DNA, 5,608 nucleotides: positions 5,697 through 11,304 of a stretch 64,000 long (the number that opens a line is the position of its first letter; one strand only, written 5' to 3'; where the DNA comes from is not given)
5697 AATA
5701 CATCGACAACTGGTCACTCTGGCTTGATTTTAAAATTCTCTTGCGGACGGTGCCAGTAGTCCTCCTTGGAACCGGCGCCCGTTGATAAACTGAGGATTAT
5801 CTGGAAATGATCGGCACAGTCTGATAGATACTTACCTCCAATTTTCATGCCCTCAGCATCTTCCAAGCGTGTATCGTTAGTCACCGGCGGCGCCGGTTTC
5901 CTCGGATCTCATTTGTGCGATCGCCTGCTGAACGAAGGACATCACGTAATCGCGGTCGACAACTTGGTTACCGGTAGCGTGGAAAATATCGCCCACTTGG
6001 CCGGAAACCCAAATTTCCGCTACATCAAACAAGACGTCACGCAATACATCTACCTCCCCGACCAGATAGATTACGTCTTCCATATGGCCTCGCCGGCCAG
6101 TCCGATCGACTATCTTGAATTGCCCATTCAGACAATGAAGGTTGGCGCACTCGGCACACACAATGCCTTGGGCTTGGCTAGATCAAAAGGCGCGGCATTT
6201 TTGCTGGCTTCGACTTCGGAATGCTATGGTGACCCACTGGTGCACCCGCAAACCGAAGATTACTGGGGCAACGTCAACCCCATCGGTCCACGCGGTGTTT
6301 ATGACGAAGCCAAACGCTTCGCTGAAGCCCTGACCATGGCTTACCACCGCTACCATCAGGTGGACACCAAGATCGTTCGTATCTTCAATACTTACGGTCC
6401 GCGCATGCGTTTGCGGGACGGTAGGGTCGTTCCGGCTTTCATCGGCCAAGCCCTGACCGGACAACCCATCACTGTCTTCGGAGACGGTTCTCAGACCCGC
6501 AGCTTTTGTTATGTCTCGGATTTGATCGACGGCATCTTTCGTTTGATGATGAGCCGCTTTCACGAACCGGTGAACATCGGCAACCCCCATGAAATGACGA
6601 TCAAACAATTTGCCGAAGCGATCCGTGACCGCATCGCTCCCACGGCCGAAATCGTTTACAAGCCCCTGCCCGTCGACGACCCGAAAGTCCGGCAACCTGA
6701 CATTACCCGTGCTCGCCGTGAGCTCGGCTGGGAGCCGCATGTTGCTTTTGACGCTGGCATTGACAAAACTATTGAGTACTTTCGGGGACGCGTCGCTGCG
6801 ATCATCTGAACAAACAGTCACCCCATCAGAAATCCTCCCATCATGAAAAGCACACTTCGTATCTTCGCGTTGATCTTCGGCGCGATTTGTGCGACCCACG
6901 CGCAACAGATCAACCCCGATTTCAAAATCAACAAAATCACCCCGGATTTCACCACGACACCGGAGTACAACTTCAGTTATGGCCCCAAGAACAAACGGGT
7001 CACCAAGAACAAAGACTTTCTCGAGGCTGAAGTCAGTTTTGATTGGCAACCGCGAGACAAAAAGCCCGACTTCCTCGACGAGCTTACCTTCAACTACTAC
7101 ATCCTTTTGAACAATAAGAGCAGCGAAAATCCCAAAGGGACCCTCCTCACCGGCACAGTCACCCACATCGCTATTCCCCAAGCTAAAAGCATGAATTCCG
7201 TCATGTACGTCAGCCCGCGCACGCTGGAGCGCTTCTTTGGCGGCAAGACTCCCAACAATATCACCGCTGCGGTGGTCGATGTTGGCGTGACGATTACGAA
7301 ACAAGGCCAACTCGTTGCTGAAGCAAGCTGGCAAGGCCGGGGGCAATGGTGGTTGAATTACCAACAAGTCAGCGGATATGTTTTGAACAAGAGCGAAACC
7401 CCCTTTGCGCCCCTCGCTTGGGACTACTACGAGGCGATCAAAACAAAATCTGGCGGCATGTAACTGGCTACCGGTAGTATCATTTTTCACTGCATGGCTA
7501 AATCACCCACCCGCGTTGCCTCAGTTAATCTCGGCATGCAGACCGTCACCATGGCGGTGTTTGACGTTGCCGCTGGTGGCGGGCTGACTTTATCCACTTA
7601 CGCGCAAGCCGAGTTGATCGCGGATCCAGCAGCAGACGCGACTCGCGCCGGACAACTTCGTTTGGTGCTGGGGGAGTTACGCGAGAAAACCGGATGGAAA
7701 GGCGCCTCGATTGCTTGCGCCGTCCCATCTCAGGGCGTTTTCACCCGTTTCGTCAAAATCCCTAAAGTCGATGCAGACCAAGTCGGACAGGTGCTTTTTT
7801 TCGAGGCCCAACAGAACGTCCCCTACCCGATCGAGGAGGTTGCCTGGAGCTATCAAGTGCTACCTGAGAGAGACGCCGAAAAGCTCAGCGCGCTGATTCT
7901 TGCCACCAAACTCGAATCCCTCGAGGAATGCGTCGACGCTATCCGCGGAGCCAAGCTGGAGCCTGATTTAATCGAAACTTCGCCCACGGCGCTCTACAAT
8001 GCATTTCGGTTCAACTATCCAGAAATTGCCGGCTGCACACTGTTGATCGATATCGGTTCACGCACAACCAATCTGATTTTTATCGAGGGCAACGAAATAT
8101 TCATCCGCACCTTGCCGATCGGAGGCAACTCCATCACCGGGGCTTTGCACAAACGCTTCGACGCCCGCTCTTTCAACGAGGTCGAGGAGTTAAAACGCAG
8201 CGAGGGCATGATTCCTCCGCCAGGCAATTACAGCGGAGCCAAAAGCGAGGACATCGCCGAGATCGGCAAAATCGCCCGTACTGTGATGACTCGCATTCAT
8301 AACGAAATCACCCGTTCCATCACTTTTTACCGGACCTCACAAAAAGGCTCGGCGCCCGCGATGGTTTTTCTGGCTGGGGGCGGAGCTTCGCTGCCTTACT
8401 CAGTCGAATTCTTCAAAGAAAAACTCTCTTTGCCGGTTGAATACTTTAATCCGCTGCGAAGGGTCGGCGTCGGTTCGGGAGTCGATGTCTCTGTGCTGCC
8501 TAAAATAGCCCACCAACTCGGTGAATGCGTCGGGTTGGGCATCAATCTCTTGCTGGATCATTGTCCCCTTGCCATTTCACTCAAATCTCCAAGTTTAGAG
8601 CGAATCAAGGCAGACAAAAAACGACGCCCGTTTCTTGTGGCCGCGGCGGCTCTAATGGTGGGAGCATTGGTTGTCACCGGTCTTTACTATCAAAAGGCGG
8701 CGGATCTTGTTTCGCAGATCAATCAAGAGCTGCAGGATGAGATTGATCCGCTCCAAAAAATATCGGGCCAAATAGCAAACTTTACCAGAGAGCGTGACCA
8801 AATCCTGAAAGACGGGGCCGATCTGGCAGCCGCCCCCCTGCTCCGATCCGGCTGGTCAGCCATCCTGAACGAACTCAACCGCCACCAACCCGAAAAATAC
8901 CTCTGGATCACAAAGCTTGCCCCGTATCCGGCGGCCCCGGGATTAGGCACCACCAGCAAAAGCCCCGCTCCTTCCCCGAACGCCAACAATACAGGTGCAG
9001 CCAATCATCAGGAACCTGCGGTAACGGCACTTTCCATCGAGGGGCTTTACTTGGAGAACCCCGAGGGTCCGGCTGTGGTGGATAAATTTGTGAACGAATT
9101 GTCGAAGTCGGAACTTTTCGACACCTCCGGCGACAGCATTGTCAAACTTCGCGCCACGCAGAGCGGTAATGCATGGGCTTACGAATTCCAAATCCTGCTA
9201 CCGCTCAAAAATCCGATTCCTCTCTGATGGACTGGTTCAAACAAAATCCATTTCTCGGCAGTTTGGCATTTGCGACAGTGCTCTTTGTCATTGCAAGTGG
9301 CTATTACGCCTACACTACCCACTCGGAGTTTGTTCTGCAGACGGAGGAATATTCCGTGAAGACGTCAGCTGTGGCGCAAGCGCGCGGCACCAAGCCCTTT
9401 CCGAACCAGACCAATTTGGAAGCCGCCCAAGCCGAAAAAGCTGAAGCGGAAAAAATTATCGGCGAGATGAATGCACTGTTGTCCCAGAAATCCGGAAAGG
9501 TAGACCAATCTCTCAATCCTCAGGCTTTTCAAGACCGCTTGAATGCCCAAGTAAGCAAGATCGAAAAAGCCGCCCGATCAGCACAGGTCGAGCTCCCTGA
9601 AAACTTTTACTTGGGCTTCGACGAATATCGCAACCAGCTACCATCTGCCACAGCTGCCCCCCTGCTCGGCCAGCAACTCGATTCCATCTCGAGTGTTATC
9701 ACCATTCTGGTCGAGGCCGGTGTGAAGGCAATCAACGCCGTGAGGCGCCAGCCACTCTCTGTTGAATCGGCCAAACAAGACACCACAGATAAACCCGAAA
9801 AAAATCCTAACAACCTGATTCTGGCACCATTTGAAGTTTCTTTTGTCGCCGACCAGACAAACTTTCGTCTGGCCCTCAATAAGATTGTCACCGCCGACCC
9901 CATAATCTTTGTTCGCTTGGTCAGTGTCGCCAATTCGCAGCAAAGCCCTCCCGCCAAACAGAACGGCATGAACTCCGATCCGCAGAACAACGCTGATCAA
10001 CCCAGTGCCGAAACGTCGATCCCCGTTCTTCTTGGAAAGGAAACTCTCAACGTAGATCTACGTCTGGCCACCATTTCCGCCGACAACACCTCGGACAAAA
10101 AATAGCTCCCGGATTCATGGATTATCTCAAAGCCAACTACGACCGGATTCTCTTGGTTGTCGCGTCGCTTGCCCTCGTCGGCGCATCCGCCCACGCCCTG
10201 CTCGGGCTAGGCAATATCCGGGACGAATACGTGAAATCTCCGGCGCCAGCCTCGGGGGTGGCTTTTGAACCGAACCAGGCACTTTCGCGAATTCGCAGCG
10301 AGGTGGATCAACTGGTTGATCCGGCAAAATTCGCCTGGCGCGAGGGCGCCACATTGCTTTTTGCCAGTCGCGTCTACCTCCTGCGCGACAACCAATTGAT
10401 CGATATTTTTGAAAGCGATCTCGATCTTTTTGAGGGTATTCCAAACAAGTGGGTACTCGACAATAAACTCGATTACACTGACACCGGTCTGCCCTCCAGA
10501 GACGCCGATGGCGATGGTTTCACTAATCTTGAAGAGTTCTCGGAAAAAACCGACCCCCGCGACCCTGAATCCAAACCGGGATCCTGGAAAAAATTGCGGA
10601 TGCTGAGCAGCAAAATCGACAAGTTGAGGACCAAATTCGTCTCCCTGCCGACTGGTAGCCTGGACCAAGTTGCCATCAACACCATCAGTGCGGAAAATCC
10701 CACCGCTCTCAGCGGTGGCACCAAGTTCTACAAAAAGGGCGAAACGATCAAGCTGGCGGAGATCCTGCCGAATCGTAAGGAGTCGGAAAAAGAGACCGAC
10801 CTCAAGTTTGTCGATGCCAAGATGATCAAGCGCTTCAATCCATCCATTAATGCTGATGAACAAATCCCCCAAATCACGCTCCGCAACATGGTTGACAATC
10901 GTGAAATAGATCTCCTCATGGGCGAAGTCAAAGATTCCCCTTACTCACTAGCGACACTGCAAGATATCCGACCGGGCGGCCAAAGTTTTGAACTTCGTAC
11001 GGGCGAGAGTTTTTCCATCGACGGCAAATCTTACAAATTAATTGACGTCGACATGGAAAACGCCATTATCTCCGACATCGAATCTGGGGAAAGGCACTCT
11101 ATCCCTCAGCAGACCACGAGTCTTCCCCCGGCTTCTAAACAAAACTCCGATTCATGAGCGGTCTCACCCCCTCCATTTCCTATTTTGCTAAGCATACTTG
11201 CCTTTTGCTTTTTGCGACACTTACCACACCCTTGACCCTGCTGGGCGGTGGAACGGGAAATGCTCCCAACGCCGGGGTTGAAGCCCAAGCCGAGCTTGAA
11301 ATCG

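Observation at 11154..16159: Tandem, translationally coupled secretin paralogs, both with TPR-like N-terminal regions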

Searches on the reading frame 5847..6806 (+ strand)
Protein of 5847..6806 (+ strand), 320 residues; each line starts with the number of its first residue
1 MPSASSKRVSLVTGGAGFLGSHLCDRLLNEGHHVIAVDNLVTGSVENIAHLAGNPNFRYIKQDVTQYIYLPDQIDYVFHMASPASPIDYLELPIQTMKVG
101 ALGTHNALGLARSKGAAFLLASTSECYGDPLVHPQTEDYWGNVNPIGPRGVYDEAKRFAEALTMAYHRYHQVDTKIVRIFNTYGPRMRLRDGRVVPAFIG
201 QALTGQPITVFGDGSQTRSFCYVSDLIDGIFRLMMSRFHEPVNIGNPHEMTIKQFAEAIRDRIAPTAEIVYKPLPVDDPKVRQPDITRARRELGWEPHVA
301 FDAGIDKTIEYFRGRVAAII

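Call 8: search_protein_families(library=pfam, proteins=[window:5847-6806:+], max_evalue=0.01)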
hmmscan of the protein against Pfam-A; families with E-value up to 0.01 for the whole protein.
window:5847-6806:+ (320 aa): 7 families
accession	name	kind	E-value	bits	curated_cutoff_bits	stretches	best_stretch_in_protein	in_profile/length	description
PF01370.27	Epimerase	-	4.9e-50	170.6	20.9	1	11-245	2-240/240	NAD dependent epimerase/dehydratase family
PF16363.11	GDP_Man_Dehyd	-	8.4e-50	170.5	27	1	11-308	1-332/332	GDP-mannose 4,6 dehydratase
PF01073.25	3Beta_HSD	-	3.3e-10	39.9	22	1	11-226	1-221/280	3-beta hydroxysteroid dehydrogenase/isomerase family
PF07993.18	NAD_binding_4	-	6.3e-08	32.5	20.1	1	69-179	84-204/258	Male sterility protein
PF02719.21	Polysacc_synt_2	-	2.6e-07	30.6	20.2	1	147-225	133-208/293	Polysaccharide biosynthesis protein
PF04321.23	RmlD_sub_bind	-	5.5e-07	29.4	27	1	11-267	4-235/287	RmlD substrate binding domain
PF00106.31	adh_short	-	0.00012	22.1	26.6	1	9-67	2-61/195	short chain dehydrogenase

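Call 9: search_protein_families(library=ncbifam, proteins=[window:5847-6806:+], max_evalue=0.01)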
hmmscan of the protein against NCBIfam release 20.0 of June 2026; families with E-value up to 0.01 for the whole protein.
window:5847-6806:+ (320 aa): 46 families (the best 25 are shown)
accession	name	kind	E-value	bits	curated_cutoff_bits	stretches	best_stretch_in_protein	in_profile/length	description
TIGR01181.1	dTDP_gluc_dehyt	equivalog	2.6e-37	128.6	365.1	1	11-313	3-312/321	dTDP-glucose 4,6-dehydratase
TIGR04180.1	EDH_00030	hypoth_equivalog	5.7e-32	111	475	1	11-271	2-264/297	NAD-dependent 4,6-dehydratase LegB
NF005998.1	PRK08125.1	equivalog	6.4e-27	94.2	777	1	8-312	317-649/649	bifunctional UDP-4-amino-4-deoxy-L-arabinose formyltransferase/UDP-glucuronic acid oxidase ArnA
NF008872.0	PRK11908.1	equivalog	3.9e-26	91.9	294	2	11-266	5-274/349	bifunctional UDP-4-keto-pentose/UDP-xylose synthase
NF007582.0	PRK10217.1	equivalog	2.4e-25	89.4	698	1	10-312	4-331/355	dTDP-glucose 4,6-dehydratase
TIGR01179.1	galE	equivalog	2.3e-24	85.9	262.3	1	11-300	3-312/332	UDP-glucose 4-epimerase GalE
NF011728.1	PRK15181.1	equivalog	2.7e-23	82.5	760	1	10-313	18-338/348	Vi polysaccharide biosynthesis UDP-N-acetylglucosaminuronic acid C-4 epimerase TviC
NF007490.0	PRK10084.1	subfamily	8.7e-22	77.6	649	1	11-312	4-334/361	dTDP-glucose 4,6-dehydratase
TIGR02197.1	heptose_epim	equivalog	2.6e-20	72.8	274.6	1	11-307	2-308/316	ADP-glyceromanno-heptose 6-epimerase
NF047922.1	GDPFucSynFcl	equivalog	4.7e-14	52.5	500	1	154-312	136-301/308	GDP-L-fucose synthase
NF007956.0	PRK10675.1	subfamily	2.2e-12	46.8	394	1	11-302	4-319/338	UDP-glucose 4-epimerase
TIGR02622.1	CDP_4_6_dhtase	equivalog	1.5e-11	44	278.45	1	8-313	5-331/352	CDP-glucose 4,6-dehydratase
NF042422.1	oxyalk_red_OleD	equivalog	2.3e-10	40.4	580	1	11-226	4-207/329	2-alkyl-3-oxoalkanoate reductase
TIGR01777.1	yfcH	hypoth_equivalog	2.5e-10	40.4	207.35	2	211-264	188-242/292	TIGR01777 family oxidoreductase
NF043036.1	ErythonDh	equivalog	1.9e-09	37.2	325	1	11-179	4-176/321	D-erythronate dehydrogenase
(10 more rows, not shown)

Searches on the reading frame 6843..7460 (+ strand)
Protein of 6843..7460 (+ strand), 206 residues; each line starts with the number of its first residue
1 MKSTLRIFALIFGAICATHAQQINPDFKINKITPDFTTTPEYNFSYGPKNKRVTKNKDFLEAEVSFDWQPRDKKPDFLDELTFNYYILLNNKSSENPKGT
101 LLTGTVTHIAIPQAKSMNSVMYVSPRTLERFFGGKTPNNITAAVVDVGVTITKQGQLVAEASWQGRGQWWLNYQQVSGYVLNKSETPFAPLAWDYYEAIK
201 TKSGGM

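Call 8: search_protein_families(library=pfam, proteins=[window:6843-7460:+], max_evalue=0.01)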
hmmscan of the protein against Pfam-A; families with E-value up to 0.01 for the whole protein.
window:6843-7460:+ (206 aa): 0 families

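Call 9: search_protein_families(library=ncbifam, proteins=[window:6843-7460:+], max_evalue=0.01)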
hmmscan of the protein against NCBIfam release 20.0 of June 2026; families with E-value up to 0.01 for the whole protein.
window:6843-7460:+ (206 aa): 1 family
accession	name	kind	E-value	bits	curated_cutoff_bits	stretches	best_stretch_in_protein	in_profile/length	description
NF042424.1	Amuc_1102_rel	equivalog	1.9e-32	112.4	55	1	26-202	10-185/186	Amuc_1102 family pilus-like protein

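Call 71: search_protein_families(library=pfam, proteins=[window:6843-7460:+], max_evalue=0.001)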
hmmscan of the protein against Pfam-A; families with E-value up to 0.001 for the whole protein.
window:6843-7460:+ (206 aa): 0 families

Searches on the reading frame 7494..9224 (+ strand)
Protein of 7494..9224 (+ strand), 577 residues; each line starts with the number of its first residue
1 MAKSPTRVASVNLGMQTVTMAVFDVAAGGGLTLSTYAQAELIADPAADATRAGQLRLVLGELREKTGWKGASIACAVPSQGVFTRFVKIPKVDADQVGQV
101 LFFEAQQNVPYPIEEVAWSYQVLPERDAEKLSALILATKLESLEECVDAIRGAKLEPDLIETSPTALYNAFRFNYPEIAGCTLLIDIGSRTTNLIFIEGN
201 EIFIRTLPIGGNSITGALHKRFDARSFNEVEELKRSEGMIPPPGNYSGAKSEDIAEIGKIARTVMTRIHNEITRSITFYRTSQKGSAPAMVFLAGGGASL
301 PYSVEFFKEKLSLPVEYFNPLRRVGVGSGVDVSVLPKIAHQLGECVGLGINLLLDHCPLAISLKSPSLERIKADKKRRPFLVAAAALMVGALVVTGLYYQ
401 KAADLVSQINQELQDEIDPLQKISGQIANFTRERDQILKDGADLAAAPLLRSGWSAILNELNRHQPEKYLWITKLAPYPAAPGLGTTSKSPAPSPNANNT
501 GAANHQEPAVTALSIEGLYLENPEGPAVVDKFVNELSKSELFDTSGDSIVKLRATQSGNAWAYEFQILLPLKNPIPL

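Call 8: search_protein_families(library=pfam, proteins=[window:7494-9224:+], max_evalue=0.01)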
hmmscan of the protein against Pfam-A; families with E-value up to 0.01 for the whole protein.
window:7494-9224:+ (577 aa): 3 families
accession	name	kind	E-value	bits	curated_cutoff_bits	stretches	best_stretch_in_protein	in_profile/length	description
PF11104.14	PilM_2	-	5.4e-28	98.3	27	1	13-349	4-336/340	Type IV pilus assembly protein PilM;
PF14450.12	FtsA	-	3.6e-09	37.5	31.8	1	184-320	2-112/127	Cell division protein FtsA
PF21522.3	MreB-like_C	-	0.0064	17.5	27.8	0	184-300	1-116/123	Archaeal actin homologue MreB-like, C-terminal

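Call 9: search_protein_families(library=ncbifam, proteins=[window:7494-9224:+], max_evalue=0.01)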
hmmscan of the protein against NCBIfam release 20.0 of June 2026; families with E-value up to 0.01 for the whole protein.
window:7494-9224:+ (577 aa): 3 families
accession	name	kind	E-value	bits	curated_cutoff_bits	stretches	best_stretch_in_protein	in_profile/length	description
NF045709.1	Amuc_1101_fam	equivalog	4.9e-165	550.8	650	1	1-576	1-606/608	Amuc_1101 family PilM-like pilus complex protein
TIGR01175.1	pilM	subfamily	3.9e-39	134.6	133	1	11-350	8-345/348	type IV pilus assembly protein PilM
TIGR01174.1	ftsA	equivalog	6.3e-07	28.8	175.85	1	137-316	154-343/371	cell division protein FtsA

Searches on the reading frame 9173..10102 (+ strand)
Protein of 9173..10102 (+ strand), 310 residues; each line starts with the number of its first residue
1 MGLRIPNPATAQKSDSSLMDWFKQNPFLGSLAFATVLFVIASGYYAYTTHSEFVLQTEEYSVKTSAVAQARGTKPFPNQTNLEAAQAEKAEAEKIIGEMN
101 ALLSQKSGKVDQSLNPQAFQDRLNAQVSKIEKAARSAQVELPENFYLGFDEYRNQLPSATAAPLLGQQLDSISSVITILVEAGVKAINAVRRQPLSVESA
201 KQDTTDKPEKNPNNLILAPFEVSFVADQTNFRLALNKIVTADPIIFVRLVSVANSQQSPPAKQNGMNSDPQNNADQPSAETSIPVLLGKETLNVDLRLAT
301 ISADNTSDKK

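Call 8: search_protein_families(library=pfam, proteins=[window:9173-10102:+], max_evalue=0.01)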
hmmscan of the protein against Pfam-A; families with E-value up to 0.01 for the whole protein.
window:9173-10102:+ (310 aa): 0 families

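Call 9: search_protein_families(library=ncbifam, proteins=[window:9173-10102:+], max_evalue=0.01)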
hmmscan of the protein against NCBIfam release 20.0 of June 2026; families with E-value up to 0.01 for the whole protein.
window:9173-10102:+ (310 aa): 1 family
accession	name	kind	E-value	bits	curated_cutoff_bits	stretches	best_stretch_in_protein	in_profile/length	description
NF038287.2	Amuc_1100_fam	equivalog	4.1e-52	177.6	180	1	19-279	1-270/326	Amuc_1100 family pilus-like protein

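Call 37: search_solved_structures(query=window:9173-10102:+, max_evalue=1)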
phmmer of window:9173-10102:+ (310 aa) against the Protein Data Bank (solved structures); distinct sequences matched with E-value up to 1: 4.
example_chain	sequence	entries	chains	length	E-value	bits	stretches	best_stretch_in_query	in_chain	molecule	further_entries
6kny_A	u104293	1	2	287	1e-11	48.2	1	60-271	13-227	Protein Amuc_1100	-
6lad_A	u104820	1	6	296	1.1e-11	48.1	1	60-271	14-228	Amuc_1100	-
6laf_A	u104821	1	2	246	2.2e-11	47.2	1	115-271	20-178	Amuc_1100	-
8cyj_B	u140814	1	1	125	0.68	12.7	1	11-84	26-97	pan-sarbecovirus nanobody 1-25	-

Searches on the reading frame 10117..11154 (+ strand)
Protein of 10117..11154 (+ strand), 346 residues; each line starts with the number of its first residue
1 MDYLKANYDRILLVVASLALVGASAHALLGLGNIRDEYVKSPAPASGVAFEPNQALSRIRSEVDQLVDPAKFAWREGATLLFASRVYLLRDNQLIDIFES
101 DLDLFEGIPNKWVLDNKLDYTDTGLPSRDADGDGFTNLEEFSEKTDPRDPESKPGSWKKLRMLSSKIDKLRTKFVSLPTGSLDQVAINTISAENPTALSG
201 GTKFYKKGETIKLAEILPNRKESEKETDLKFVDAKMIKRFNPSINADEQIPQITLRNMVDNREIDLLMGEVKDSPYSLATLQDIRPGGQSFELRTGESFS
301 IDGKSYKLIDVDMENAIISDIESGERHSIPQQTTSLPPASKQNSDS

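Call 8: search_protein_families(library=pfam, proteins=[window:10117-11154:+], max_evalue=0.01)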
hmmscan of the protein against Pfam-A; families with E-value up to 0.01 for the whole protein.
window:10117-11154:+ (346 aa): 0 families

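Call 9: search_protein_families(library=ncbifam, proteins=[window:10117-11154:+], max_evalue=0.01)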
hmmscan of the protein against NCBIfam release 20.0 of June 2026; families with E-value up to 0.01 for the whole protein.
window:10117-11154:+ (346 aa): 2 families
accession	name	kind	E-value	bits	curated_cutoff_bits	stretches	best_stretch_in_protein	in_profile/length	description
NF042425.1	Amuc_1099_fam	equivalog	1.1e-41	143.5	50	1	5-318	2-318/321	Amuc_1099 family pilus-like system protein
NF041762.1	diheme_GEGP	equivalog_domain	0.0024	17.1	300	1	127-157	94-124/359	GEGP motif-containing diheme protein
